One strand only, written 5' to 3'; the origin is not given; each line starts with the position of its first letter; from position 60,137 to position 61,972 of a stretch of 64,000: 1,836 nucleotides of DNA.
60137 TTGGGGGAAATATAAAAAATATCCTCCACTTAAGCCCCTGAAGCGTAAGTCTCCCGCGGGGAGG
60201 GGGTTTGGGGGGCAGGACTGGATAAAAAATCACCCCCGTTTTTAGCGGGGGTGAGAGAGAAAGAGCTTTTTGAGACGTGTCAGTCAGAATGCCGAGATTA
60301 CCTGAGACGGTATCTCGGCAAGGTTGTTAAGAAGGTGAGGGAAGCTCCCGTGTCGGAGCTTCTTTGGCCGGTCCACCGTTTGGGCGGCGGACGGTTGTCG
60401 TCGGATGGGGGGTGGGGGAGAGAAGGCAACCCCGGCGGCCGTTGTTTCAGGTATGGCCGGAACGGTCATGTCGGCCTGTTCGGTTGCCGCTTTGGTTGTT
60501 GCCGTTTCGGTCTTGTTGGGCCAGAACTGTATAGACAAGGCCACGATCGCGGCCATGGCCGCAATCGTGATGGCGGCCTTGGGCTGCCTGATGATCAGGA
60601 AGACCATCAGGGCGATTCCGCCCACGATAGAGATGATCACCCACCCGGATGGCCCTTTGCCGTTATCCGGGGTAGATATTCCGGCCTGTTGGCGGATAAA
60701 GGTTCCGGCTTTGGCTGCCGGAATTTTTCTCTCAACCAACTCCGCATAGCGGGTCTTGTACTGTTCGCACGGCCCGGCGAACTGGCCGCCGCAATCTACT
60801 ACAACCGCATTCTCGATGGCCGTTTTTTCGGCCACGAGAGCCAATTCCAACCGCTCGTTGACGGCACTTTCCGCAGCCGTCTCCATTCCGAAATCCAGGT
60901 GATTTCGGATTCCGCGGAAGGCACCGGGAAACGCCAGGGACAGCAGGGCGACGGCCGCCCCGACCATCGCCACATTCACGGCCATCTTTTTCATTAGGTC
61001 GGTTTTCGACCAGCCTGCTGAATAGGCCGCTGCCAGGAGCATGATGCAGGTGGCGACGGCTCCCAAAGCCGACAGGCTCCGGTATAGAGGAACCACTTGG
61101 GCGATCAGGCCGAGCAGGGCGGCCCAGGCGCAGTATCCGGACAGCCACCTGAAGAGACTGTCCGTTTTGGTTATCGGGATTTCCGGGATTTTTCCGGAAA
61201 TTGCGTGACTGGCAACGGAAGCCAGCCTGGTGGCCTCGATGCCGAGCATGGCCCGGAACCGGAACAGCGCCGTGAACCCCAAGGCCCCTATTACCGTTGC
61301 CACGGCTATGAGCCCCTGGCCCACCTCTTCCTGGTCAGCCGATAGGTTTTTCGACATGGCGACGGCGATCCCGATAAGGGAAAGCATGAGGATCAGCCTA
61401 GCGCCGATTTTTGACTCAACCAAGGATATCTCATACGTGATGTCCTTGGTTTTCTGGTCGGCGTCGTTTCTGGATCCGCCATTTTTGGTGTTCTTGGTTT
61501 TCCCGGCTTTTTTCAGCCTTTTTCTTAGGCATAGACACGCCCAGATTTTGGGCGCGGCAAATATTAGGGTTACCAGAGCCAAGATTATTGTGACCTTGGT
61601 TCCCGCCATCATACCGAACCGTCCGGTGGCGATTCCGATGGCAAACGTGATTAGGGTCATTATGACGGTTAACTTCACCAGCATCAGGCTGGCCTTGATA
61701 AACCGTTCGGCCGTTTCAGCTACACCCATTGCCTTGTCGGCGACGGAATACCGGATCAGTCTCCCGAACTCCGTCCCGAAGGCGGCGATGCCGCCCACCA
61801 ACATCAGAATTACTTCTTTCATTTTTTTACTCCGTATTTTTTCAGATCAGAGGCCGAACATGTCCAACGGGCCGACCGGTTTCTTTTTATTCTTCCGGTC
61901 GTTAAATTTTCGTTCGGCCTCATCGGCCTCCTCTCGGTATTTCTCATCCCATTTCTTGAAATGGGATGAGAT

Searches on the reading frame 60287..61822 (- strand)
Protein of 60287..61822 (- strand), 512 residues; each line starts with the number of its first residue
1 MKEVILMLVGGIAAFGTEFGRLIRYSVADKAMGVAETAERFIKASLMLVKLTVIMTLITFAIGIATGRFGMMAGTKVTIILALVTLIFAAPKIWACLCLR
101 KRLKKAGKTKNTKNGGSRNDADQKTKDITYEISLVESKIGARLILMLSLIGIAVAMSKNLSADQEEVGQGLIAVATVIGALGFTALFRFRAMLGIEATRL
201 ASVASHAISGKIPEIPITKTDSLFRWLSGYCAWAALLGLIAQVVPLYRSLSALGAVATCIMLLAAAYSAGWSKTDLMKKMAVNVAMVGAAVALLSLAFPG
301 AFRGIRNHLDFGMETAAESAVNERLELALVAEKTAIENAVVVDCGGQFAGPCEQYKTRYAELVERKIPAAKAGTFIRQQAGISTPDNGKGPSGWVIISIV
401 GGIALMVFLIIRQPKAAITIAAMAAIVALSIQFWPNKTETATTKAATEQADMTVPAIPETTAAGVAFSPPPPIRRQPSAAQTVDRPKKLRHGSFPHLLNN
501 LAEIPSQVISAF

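Call 7: search_protein_families(library=pfam, proteins=[window:60287-61822:-], max_evalue=0.01)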
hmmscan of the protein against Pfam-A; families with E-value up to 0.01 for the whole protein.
window:60287-61822:- (512 aa): 0 families

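Call 19: find_encoding_contigs(protein=window:60287-61822:-, flank=10000, max_places=3)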
Protein window:60287-61822:- (512 aa): 1 contig read that carries it; 1 place shown.
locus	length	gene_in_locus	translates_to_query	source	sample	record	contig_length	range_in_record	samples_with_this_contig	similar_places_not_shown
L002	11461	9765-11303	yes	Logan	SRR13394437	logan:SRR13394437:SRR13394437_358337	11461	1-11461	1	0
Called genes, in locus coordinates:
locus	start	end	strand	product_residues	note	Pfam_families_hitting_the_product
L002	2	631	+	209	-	?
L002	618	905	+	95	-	-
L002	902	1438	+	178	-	PF03703:bPH_2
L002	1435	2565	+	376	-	PF00989:PAS, PF13426:PAS_9, PF00512:HisKA, PF02518:HATPase_c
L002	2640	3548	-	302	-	-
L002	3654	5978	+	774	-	PF00535:Glycos_transf_2, PF13641:Glyco_tranf_2_3 (weak)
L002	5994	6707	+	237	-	PF00535:Glycos_transf_2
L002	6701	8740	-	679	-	PF09852:DUF2079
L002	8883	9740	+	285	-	-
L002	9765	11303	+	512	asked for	-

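Call 40: search_protein_families(library=ncbifam, proteins=[window:60287-61822:-], max_evalue=0.01)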
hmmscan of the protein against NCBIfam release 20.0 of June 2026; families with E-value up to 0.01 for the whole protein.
window:60287-61822:- (512 aa): 0 families
